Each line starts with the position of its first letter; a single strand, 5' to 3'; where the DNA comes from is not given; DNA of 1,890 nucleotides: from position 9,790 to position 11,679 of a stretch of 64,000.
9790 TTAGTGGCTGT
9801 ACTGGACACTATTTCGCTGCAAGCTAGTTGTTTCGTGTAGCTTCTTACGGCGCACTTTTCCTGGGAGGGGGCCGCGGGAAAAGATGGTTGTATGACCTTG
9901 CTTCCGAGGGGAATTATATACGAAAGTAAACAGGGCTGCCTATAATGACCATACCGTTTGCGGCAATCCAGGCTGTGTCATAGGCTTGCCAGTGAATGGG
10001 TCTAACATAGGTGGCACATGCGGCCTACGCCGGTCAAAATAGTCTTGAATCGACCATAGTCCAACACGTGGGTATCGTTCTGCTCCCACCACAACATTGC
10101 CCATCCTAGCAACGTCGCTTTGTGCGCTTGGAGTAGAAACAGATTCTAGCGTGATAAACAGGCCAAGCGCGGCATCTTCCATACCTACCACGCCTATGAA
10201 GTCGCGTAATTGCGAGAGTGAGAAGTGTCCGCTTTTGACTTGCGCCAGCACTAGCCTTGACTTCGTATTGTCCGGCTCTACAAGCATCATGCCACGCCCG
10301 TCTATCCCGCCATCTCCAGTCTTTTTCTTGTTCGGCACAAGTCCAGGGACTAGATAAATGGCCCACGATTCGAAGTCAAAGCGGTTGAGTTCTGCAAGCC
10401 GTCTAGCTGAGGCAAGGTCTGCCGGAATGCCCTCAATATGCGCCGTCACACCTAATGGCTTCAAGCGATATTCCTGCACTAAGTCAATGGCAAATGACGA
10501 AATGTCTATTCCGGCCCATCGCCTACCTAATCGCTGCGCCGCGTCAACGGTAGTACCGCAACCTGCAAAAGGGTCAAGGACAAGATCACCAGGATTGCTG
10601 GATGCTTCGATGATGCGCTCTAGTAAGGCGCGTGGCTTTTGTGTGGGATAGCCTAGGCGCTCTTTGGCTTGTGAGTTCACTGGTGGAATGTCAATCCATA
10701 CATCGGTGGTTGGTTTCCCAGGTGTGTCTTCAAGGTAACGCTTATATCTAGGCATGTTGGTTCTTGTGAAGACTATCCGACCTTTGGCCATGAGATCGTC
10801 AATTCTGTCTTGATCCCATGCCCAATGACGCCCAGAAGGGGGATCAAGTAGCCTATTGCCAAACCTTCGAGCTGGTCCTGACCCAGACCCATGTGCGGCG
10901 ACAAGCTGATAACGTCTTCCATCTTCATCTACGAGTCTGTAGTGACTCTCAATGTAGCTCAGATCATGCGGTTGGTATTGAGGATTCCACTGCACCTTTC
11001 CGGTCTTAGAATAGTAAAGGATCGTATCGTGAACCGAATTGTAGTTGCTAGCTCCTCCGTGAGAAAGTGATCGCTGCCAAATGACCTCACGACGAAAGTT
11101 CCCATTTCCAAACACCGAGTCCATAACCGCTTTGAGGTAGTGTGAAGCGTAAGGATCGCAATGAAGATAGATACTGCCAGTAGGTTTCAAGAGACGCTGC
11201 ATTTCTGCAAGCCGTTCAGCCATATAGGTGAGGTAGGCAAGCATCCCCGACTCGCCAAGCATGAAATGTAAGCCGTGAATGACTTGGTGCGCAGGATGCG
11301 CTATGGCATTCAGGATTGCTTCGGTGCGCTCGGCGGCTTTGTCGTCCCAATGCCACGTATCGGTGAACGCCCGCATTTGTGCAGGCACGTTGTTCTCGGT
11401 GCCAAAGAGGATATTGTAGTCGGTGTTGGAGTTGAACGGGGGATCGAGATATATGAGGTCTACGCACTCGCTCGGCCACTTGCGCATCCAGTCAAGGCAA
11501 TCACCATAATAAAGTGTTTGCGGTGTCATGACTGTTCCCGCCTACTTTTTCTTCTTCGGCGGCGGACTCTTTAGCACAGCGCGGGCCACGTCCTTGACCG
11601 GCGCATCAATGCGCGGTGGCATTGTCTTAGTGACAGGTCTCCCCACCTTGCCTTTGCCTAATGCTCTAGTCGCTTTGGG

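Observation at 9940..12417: Passenger module: micro-ORF + methyltransferase fused to swappable nuclease domain (Mrr-like vs HNH) + divergent small membrane protein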

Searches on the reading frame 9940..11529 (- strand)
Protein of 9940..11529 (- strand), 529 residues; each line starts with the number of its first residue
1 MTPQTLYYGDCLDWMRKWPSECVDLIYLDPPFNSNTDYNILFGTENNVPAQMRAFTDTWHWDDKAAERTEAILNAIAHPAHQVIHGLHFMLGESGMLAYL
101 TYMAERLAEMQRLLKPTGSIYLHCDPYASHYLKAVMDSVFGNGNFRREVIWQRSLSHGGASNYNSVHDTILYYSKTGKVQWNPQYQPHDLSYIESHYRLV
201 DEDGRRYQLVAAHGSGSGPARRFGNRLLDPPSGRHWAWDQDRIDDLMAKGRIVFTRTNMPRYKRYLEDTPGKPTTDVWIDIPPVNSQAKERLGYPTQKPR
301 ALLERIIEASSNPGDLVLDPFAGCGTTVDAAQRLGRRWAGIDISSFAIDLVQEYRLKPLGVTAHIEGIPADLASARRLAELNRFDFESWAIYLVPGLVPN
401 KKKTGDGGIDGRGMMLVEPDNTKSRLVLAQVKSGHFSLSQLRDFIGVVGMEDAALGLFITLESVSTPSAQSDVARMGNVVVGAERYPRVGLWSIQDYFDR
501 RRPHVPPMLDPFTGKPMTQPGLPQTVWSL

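Call 6: search_protein_families(library=pfam, proteins=[window:9940-11529:-], max_evalue=0.01)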
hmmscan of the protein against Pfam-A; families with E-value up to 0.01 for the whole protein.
window:9940-11529:- (529 aa): 2 families
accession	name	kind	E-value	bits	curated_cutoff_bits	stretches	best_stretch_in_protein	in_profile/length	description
PF01555.25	N6_N4_Mtase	-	4.2e-48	164.7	26.7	1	23-352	1-220/221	DNA methylase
PF04471.18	Mrr_cat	-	7.6e-06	26.5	21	1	399-479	26-103/115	Restriction endonuclease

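Call 9: search_protein_families(library=padloc, proteins=[window:9940-11529:-], max_evalue=0.01)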
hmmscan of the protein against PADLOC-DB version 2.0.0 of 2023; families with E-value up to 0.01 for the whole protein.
window:9940-11529:- (529 aa): 73 families (the best 25 are shown)
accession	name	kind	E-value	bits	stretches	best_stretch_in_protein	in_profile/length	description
PDLC03354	MTase_II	-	1.4e-66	223.3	1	98-352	128-379/425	Type II methyltransferase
PDLC03339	MTase_II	-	1.9e-56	189.6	3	265-356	182-271/399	Type II methyltransferase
PDLC03300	MTase_II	-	6.7e-47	158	3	270-353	192-274/302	Type II methyltransferase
PDLC03638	MTase_III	-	1.3e-39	134.2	1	98-345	430-667/816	Type III methyltransferase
PDLC03371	MTase_II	-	2.1e-36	123.8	2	268-345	166-242/260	Type II methyltransferase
PDLC03636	MTase_III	-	5.3e-36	122.5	2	99-205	96-201/575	Type III methyltransferase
PDLC03299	MTase_II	-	7.4e-36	122.1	3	271-352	174-254/296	Type II methyltransferase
PDLC03644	MTase_III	-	2.6e-34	116.9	1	99-352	109-390/542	Type III methyltransferase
PDLC03633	MTase_III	-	4.2e-31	106.3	2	276-370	279-367/616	Type III methyltransferase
PDLC03635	MTase_III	-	1.6e-29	101.2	2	98-201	267-375/708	Type III methyltransferase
PDLC03265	MTase_II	-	1.2e-28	98.5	3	255-351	232-324/333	Type II methyltransferase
PDLC03634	MTase_III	-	1e-27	95.3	1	16-331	110-426/621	Type III methyltransferase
PDLC03238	MTase_II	-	8.6e-27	92.2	2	270-347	281-357/428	Type II methyltransferase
PDLC03641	MTase_III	-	1.1e-26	91.6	1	10-334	111-431/657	Type III methyltransferase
PDLC03216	MTase_II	-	3.1e-26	90.2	2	294-352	194-252/364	Type II methyltransferase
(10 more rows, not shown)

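Call 10: search_protein_families(library=ncbifam, proteins=[window:9940-11529:-], max_evalue=0.01)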
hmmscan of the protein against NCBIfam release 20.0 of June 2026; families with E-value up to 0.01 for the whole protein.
window:9940-11529:- (529 aa): 4 families
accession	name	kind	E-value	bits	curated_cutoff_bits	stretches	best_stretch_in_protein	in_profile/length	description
NF008572.0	PRK11524.1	equivalog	4.8e-28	98.1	292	2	275-345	177-246/294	adenine-specific DNA-methyltransferase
NF050803.1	DnaMtaseCcrMCaul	equivalog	5.9e-25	87.9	830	2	291-350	183-242/350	adenine-specific DNA-methyltransferase CcrM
NF010253.0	PRK13699.1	subfamily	1.8e-14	54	244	1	293-343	143-193/226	DNA methyltransferase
NF045667.1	MTase_DVU1556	equivalog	0.0079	15.7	155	0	304-349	12-59/213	DVU_1556 family methyltransferase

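Call 21: find_encoding_contigs(protein=window:9940-11529:-, flank=6000, max_places=4)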
Protein window:9940-11529:- (529 aa): no gene with exactly this product is on record in the collection.

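Call 44: find_homologous_proteins(query=window:9940-11529:-, max_evalue=1e-10)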
Query window:9940-11529:- (529 aa): 8000 proteins with E <= 1e-10 among 8000 candidates; the best 120 are listed.
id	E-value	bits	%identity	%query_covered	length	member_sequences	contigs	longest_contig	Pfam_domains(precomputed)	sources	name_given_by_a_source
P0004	0.0e+0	1251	100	100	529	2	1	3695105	PF04471.19,PF01555.25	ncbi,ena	-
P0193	2.4e-251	853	72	100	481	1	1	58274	PF04471.19,PF01555.25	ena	-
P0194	7.7e-241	818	66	99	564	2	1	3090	PF04471.19,PF01555.25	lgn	-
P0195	5.0e-235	799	68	99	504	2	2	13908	PF01555.25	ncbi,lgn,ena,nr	ncbi:MAG: DNA methyltransferase [Chloroflexota bacterium]|nr:DNA methyltransferase [Chloroflexota ba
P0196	4.1e-226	770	66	99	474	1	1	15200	PF01555.25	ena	-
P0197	1.3e-193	663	68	82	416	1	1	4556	PF01555.25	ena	-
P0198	1.9e-192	659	57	99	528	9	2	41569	PF13847.13,PF01555.25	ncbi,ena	-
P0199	4.2e-191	654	55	99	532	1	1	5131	PF04471.19,PF01555.25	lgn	-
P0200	3.4e-190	651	55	97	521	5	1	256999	PF01555.25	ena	-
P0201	2.1e-189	649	56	98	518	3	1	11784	PF01555.25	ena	-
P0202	2.3e-189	649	55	98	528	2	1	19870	PF04471.19,PF01555.25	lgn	-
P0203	3.1e-188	645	54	99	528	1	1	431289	PF04471.19,PF01555.25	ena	-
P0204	4.2e-187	641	61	89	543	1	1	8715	PF22722.3,PF04471.19,PF01555.25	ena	-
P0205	4.4e-187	641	55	99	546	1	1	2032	PF01555.25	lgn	-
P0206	4.4e-187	641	55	98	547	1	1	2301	PF13847.13,PF01555.25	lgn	-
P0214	1.3e-185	636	55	99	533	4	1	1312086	PF04471.19,PF01555.25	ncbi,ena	-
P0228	1.8e-183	629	56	95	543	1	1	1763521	PF22722.3,PF04471.19,PF01555.25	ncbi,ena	-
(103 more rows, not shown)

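Call 45: search_solved_structures(query=window:9940-11529:-, max_evalue=0.01)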
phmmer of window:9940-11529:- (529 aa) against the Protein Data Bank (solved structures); distinct sequences matched with E-value up to 0.01: 15.
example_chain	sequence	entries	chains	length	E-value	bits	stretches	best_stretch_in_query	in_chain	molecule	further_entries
6pbd_A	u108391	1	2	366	2.1e-21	79.3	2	291-345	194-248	Modification methylase CcrMI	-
9c3u_A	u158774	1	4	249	1.9e-18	69.5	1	274-346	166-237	Methyltransferase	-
8urk_A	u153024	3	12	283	2.6e-18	69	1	274-347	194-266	Methyltransferase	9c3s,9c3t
1eg2_A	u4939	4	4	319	1.6e-16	63.1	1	270-342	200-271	MODIFICATION METHYLASE RSRI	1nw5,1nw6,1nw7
1nw8_A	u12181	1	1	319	1.8e-16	63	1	270-342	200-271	MODIFICATION METHYLASE RSRI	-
1g60_A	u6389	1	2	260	7.2e-16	61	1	290-346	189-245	Adenine-specific Methyltransferase MboIIA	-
6k0w_B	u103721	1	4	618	6e-15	58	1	10-336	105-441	Adenine specific DNA methyltransferase (Mod)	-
4zcf_A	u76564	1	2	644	6.7e-11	44.6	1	21-177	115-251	Restriction endonuclease EcoP15I, modification subunit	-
5hfj_A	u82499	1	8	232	2e-10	43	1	288-343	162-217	Adenine specific DNA methyltransferase (DpnA)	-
5hek_A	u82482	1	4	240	2.1e-10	42.9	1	288-343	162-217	Adenine specific DNA methyltransferase (DpnA)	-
2zie_A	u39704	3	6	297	3.1e-09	39.1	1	276-352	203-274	Putative modification methylase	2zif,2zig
8s9m_A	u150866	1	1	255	1.3e-08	37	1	290-346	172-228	DNA cytosine-N4 methyltransferase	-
8s9n_A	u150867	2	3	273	1.7e-08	36.7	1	290-346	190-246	DNA cytosine-N4 methyltransferase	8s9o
7dsu_A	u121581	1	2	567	6.2e-07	31.5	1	92-147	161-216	Mbo45V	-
1boo_A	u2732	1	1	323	4.5e-05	25.4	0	293-343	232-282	PROTEIN (N-4 CYTOSINE-SPECIFIC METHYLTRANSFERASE PVU II)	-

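Call 47: find_encoding_contigs(protein=P0193, flank=5000, max_places=2)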
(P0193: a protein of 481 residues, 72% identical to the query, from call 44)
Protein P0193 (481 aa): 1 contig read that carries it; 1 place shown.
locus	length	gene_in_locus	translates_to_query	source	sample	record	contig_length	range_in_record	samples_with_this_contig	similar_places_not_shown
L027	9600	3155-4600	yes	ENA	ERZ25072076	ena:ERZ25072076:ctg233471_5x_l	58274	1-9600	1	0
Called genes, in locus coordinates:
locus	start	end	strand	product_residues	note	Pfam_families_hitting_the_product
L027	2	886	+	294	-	?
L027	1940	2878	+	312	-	PF12760:Zn_ribbon_IS1595 (weak), PF12762:DDE_Tnp_IS1595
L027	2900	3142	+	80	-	-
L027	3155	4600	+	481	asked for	PF01555:N6_N4_Mtase, PF04471:Mrr_cat (weak)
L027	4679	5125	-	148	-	-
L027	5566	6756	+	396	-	PF02463:SMC_N, PF13175:AAA_15, PF13476:AAA_23, PF13304:AAA_21 (faint)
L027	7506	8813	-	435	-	-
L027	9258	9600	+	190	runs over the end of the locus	PF05258:DciA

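Call 48: find_encoding_contigs(protein=P0214, flank=5000, max_places=2)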
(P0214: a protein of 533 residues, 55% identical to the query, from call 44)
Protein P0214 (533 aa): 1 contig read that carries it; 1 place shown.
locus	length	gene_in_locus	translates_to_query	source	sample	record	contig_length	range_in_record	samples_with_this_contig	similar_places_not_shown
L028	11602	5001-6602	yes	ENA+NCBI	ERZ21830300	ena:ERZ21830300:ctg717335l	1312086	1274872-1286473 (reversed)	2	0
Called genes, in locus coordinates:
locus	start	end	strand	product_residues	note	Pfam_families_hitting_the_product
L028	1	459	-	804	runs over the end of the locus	PF02190:LON_substr_bdg, PF00004:AAA, PF07728:AAA_5, PF22667:Lon_lid, PF05362:Lon_C, PF13541:ChlI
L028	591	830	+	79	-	-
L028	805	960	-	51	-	-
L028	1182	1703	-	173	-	-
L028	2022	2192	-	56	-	-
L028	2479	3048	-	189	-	-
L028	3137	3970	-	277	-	PF01609:DDE_Tnp_1, PF13612:DDE_Tnp_1_3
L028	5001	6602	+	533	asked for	PF01555:N6_N4_Mtase, PF04471:Mrr_cat (weak)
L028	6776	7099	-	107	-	-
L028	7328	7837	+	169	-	-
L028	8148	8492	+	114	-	-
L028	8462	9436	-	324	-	PF12760:Zn_ribbon_IS1595, PF12762:DDE_Tnp_IS1595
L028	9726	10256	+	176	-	PF12762:DDE_Tnp_IS1595 (weak)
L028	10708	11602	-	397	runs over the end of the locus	PF01029:NusB, PF01189:Methyltr_RsmB-F, PF13649:Methyltransf_25, PF13847:Methyltransf_31 (weak)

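Call 49: find_encoding_contigs(protein=P0228, flank=5000, max_places=2)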
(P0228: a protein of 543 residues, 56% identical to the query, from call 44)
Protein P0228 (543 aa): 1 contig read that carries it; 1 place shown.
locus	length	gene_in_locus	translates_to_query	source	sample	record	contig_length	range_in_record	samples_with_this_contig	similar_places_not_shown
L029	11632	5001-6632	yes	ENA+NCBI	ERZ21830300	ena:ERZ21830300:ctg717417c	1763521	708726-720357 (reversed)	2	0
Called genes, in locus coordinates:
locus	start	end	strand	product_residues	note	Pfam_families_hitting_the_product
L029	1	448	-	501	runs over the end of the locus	PF07732:Cu-oxidase_3, PF00394:Cu-oxidase (weak), PF07731:Cu-oxidase_2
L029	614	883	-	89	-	-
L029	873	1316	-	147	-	-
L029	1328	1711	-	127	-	PF22091:DUF6941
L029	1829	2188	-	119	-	-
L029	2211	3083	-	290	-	PF25209:Phage_capsid_4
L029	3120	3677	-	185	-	-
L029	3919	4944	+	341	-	PF01436:NHL (faint), PF08450:SGL (faint), PF21959:DUF6923 (faint), PF24684:Vgb_lyase (faint), PF25021:TEN_NHL, PF06739:SBBP (faint), PF25021:TEN_NHL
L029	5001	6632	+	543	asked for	PF01555:N6_N4_Mtase, PF04471:Mrr_cat, PF22722:NA-iREase1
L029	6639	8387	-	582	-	-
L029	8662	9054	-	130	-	PF01850:PIN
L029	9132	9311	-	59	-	PF01954:AF2212-like (weak)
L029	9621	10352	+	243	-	PF07505:DUF5131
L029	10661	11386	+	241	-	PF02086:MethyltransfD12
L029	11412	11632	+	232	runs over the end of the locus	PF01844:HNH (weak)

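Call 55: search_protein_families(library=pfam, proteins=[L028:7328-7837:+, L028:6776-7099:-, L028:8148-8492:+], max_evalue=0.01)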
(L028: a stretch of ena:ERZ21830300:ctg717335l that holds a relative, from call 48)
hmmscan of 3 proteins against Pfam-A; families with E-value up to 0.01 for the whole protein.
L028:7328-7837:+ (169 aa): 0 families

L028:6776-7099:- (107 aa): 0 families

L028:8148-8492:+ (114 aa): 0 families

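Call 85: search_dna_similar(query=window:9940-11529:-, collection=plasmids, mode=protein, max_evalue=1e-20, max_rows=12)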
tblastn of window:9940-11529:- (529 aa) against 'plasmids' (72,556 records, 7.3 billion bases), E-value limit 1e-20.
Records with a match: 90; places in all: 91; records where one place covers at least 80% of the query: 10.
Best place of each record, by identity: <60% 90.
By first word of the organism name: Salmonella 9; Escherichia 7; Vibrio 6; Acinetobacter 5; Pseudomonas 5; Ligilactobacillus 4; Rhizobium 3; Shinella 3; Mesorhizobium 2; Candidatus 2; and 39 more.
By predicted mobility (MOB-suite, as given by PLSDB): mobilizable 41; non-mobilizable 29; conjugative 20.
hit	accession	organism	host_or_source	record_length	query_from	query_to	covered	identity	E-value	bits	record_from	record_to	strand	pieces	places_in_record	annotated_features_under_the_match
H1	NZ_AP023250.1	Mesorhizobium sp. 131-2-5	Lotus japonicus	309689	6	508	95%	41.8%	7e-117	387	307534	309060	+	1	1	site-specific DNA-methyltransferase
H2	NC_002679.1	Mesorhizobium japonicum MAFF 303099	-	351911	6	508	95%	41.8%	7e-117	387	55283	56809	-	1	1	site-specific DNA-methyltransferase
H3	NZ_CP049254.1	Microbacterium amylolyticum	cell culture,soil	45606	1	513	97%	40.5%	4e-112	373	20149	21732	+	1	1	DNA methyltransferase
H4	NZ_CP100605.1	Bradyrhizobium sp. Ash2021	-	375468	6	498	93%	40.9%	7e-95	323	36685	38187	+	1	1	DNA methyltransferase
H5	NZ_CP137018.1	Sinorhizobium fredii GR64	Phaseolus vulgaris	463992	20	508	89%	42.5%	5e-90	358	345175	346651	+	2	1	site-specific DNA-methyltransferase | DNA methyltransferase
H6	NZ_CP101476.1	Cellulosimicrobium cellulans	water,poultry farm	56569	6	520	97%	38.4%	8e-109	363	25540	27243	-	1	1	DNA methyltransferase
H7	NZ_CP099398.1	Rhizobium sp. Pop5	Phaseolus vulgaris,Cell culture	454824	6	496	93%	39.5%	2e-98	333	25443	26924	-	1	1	DNA methyltransferase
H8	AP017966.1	Candidatus Megaera polyxenophila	-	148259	6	507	95%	33.6%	1e-73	261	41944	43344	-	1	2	adenine specific DNA methylase Mod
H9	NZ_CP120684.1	Tunicatimonas pelagia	animal_env,cell culture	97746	6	434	81%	32.9%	2e-60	223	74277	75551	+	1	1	site-specific DNA-methyltransferase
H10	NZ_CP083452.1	Comamonas odontotermitis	cell culture,cucumber rhizosphere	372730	23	433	78%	32.2%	9e-41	165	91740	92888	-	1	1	site-specific DNA-methyltransferase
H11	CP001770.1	Spirosoma linguale DSM 74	-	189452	6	348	65%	37.0%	9e-67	241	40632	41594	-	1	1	DNA methylase N-4/N-6 domain protein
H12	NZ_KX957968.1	Vibrio alginolyticus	shrimip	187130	6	348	65%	36.8%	1e-63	232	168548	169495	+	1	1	site-specific DNA-methyltransferase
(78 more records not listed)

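Call 87: get_annotated_region(hit=H2, flank=4000)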
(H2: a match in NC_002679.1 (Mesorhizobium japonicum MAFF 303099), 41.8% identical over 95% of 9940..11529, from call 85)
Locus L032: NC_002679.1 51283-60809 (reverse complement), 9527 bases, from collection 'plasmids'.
description: Mesorhizobium japonicum MAFF 303099 plasmid pMLa, complete sequence
organism: Mesorhizobium japonicum MAFF 303099 (NCBI taxid 266835)
taxonomy: Bacteria; Pseudomonadota; Alphaproteobacteria; Hyphomicrobiales; Phyllobacteriaceae; Mesorhizobium; Mesorhizobium japonicum; Mesorhizobium japonicum MAFF 303099
host: -; source: -; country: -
typing (MOB-suite, as given by PLSDB): conjugative; relaxase MOBP,MOBP; mating-pair formation MPF_T
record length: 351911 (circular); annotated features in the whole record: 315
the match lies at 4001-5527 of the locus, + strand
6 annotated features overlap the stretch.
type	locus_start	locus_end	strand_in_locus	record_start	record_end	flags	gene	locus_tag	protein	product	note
CDS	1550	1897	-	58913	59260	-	-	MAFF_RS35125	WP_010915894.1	hypothetical protein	-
CDS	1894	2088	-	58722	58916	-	-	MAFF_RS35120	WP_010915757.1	hypothetical protein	-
CDS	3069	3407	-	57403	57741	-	-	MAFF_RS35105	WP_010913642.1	hypothetical protein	-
CDS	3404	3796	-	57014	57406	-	-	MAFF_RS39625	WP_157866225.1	hypothetical protein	-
CDS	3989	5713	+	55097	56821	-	-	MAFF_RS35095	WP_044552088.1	site-specific DNA-methyltransferase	GO:0006306 - DNA methylation [Evidence IEA]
CDS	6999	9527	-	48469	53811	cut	-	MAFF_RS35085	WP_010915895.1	type I polyketide synthase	-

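Call 88: get_annotated_region(hit=H3, flank=4000)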
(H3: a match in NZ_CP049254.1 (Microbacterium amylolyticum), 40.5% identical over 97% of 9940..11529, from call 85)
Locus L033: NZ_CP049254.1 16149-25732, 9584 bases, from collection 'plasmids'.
description: Microbacterium amylolyticum strain DSM 24221 plasmid unnamed1, complete sequence
organism: Microbacterium amylolyticum (NCBI taxid 936337)
taxonomy: Bacteria; Actinomycetota; Actinomycetes; Micrococcales; Microbacteriaceae; Microbacterium; Microbacterium amylolyticum
host: -; source: cell culture,soil; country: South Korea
typing (MOB-suite, as given by PLSDB): non-mobilizable
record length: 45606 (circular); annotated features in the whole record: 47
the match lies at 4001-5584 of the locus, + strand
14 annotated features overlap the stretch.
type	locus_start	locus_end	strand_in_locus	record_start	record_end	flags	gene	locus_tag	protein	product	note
CDS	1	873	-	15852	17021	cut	-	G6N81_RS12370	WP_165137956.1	hypothetical protein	-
CDS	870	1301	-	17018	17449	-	-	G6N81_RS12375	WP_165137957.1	hypothetical protein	-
CDS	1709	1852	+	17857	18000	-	-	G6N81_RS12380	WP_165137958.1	hypothetical protein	-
CDS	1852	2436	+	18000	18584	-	-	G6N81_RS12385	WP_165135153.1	recombinase family protein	GO:0006310 - DNA recombination [Evidence IEA]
CDS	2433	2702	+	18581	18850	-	-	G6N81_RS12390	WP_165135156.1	hypothetical protein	-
CDS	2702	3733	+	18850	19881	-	-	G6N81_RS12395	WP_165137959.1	zeta toxin family protein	-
CDS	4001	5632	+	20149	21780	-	-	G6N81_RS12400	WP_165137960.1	DNA methyltransferase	GO:0006306 - DNA methylation [Evidence IEA]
CDS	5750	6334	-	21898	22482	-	-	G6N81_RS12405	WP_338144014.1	Fic family protein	-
CDS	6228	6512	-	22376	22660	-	-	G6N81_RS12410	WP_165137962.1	hypothetical protein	-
CDS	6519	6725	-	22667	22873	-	-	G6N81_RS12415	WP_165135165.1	antitoxin VbhA family protein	-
CDS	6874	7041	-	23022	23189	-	-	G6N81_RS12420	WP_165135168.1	hypothetical protein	-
CDS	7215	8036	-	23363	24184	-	-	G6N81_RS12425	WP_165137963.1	ParA family protein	-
CDS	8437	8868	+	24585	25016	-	umuD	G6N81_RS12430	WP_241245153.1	translesion error-prone DNA polymerase V autoproteolytic subunit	-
CDS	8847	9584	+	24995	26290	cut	-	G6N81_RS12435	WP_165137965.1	Y-family DNA polymerase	-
